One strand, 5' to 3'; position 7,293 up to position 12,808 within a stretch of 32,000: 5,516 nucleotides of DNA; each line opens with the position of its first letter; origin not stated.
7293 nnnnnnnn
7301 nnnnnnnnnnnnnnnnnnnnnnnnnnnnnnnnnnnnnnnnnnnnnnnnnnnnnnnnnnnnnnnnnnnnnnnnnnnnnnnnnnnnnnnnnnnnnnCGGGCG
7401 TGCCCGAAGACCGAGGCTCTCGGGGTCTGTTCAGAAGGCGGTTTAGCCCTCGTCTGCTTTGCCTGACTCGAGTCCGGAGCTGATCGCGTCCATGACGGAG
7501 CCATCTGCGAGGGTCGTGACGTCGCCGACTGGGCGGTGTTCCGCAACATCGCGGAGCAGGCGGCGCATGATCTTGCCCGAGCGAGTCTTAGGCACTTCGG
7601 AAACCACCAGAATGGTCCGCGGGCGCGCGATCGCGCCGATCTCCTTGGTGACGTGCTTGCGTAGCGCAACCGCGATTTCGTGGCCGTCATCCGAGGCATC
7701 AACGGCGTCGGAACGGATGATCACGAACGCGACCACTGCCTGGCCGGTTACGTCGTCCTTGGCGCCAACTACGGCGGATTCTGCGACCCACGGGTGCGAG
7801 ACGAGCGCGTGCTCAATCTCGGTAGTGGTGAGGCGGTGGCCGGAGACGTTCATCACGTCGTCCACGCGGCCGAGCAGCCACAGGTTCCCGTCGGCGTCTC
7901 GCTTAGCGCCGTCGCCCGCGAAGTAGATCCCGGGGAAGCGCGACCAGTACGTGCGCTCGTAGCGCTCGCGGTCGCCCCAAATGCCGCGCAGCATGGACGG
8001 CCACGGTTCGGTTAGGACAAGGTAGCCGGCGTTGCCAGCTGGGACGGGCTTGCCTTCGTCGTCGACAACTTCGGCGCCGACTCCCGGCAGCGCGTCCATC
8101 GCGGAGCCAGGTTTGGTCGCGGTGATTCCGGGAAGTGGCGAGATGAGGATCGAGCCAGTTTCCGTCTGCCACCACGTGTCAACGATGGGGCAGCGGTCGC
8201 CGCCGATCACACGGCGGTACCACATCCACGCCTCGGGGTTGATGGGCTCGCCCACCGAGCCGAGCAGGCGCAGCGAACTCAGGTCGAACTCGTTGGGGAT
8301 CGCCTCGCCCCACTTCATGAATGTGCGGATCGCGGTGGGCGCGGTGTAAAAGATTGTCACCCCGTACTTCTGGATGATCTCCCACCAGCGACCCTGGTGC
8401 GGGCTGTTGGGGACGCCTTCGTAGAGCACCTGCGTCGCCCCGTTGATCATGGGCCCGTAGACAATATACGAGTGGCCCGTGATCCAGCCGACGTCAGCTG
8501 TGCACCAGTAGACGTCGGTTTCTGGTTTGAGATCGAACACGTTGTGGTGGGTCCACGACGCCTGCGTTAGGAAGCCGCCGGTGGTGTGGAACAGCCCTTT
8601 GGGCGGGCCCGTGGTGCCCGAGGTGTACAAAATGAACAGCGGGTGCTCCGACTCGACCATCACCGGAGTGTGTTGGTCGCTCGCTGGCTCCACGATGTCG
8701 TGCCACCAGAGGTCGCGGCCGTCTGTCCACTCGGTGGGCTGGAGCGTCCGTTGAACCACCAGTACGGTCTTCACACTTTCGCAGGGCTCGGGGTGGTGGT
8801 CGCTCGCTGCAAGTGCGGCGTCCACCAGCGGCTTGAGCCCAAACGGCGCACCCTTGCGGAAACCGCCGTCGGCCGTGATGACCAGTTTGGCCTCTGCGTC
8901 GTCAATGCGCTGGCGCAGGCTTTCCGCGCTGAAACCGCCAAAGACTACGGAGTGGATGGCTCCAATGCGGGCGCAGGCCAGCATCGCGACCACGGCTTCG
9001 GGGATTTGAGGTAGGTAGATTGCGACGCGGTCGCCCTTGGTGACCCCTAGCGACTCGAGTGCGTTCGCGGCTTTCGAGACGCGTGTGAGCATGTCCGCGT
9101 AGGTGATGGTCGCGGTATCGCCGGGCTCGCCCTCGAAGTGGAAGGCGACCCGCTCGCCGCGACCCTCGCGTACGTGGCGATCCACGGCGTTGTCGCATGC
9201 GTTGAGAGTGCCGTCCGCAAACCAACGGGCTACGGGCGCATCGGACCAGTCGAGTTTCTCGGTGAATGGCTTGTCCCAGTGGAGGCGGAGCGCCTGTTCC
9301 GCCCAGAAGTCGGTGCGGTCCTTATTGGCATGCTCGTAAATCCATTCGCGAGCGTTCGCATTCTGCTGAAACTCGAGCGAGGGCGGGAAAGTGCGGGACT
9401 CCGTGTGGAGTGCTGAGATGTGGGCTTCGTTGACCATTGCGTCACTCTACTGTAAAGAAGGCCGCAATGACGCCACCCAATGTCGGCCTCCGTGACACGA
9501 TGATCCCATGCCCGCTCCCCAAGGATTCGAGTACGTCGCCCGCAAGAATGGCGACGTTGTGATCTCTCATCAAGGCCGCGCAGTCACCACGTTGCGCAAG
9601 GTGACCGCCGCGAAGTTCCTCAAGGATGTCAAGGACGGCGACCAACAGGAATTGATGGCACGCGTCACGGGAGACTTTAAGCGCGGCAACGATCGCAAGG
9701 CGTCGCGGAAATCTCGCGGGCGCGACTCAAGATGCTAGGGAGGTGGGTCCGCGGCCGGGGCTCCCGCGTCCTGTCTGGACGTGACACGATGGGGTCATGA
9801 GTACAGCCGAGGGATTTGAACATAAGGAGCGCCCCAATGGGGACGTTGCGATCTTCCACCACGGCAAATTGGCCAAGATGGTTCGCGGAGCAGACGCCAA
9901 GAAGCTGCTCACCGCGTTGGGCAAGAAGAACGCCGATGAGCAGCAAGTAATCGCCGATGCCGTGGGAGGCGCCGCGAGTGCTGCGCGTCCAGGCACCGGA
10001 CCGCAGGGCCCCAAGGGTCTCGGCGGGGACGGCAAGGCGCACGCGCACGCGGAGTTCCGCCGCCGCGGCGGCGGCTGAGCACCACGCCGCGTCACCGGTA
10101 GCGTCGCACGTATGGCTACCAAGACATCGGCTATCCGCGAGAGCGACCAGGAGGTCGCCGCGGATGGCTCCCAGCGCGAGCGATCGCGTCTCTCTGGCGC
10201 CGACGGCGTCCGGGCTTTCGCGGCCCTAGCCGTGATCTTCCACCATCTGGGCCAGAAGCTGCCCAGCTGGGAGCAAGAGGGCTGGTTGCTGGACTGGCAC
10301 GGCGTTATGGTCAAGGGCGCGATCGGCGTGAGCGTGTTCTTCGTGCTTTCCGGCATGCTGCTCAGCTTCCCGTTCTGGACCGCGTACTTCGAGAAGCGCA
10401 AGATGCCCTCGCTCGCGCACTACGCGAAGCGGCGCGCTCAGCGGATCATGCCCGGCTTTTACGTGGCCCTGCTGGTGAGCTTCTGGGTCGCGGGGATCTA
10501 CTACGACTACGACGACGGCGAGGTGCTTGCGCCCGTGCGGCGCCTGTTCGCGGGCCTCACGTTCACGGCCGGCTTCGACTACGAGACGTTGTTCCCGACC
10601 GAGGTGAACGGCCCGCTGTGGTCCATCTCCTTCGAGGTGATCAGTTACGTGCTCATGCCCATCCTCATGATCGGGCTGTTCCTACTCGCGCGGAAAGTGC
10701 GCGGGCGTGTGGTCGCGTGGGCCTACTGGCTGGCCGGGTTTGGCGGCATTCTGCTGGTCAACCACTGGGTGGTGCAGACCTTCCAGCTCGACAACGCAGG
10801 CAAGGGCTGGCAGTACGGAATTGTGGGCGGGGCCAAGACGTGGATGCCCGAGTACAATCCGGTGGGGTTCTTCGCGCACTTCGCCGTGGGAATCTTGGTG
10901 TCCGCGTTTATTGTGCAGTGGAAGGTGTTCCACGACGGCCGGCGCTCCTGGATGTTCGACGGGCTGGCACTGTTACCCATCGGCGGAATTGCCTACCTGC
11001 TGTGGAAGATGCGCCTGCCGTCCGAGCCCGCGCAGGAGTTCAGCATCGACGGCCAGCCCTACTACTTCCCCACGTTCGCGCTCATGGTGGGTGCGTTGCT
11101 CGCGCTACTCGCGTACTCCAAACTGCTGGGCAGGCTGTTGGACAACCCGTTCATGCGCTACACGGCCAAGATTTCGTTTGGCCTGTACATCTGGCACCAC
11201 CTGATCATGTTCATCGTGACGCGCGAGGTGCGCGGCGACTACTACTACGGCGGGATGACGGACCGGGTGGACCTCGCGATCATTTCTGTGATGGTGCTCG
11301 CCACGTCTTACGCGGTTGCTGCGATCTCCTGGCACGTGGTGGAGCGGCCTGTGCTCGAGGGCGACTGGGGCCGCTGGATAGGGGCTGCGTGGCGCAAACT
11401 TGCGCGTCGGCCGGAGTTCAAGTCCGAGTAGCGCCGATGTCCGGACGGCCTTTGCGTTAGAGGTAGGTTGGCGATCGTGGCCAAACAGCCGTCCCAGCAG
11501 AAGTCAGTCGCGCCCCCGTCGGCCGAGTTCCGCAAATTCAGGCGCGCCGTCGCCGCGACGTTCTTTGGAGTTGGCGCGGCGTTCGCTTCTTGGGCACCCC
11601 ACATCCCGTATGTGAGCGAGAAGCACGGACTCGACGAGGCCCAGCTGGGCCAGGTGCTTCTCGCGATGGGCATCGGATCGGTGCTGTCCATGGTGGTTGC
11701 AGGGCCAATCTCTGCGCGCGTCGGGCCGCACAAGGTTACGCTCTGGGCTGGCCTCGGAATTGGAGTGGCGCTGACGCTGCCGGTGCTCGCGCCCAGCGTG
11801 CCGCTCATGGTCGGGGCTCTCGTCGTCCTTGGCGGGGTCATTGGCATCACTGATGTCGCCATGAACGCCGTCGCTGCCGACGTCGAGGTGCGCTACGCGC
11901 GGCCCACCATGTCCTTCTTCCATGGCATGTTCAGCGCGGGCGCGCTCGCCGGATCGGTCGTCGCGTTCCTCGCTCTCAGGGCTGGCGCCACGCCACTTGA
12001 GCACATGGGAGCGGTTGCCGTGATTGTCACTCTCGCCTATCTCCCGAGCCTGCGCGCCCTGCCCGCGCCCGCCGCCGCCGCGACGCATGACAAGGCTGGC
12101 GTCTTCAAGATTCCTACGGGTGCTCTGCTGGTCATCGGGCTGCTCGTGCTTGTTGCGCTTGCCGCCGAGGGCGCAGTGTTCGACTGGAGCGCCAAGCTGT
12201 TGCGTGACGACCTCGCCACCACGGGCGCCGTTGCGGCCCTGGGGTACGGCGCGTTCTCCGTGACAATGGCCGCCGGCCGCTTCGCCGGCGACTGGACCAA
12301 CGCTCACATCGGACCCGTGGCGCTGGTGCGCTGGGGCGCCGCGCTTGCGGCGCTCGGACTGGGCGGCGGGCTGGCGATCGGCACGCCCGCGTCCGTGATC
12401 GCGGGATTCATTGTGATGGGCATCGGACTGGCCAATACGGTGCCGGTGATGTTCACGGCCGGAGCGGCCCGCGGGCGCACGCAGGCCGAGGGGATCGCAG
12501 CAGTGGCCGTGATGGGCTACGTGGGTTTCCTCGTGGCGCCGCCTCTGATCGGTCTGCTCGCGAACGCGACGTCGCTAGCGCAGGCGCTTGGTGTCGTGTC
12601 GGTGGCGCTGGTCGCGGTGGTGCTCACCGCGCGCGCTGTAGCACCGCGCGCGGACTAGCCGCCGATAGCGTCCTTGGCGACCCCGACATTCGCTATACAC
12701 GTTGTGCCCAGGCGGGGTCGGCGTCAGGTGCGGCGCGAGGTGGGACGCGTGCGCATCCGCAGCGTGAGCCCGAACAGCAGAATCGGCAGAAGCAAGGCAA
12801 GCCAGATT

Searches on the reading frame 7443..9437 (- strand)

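Call 12: search_protein_families(library=pfam, proteins=[window:7443-9437:-], max_evalue=0.001)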
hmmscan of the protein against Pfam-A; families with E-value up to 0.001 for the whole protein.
window:7443-9437:- (664 aa): 3 families
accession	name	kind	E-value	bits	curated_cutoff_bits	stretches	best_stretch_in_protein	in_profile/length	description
PF00501.34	AMP-binding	-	2.3e-91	306.9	29.9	1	91-487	6-384/384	AMP-binding enzyme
PF13193.12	AMP-binding_C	-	9.4e-24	84.6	24.5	1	540-622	1-76/76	AMP-binding enzyme C-terminal domain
PF16177.11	ACAS_N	-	1.8e-17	63.3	27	1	33-84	4-55/55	Acetyl-coenzyme A synthetase N-terminus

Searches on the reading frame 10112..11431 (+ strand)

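Call 12: search_protein_families(library=pfam, proteins=[window:10112-11431:+], max_evalue=0.001)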
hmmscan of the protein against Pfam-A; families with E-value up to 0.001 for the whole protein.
window:10112-11431:+ (439 aa): 1 family
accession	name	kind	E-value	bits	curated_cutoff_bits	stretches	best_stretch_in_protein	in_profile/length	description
PF01757.29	Acyl_transf_3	-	3.7e-30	105.5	31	1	29-402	3-324/326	Acyltransferase domain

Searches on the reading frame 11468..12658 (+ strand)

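Call 12: search_protein_families(library=pfam, proteins=[window:11468-12658:+], max_evalue=0.001)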
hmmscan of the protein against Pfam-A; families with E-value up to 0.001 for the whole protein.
window:11468-12658:+ (396 aa): 1 family
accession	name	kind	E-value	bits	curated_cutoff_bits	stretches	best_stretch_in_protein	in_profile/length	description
PF07690.21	MFS_1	-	7.9e-17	61.6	33.4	2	31-210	4-186/347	Major Facilitator Superfamily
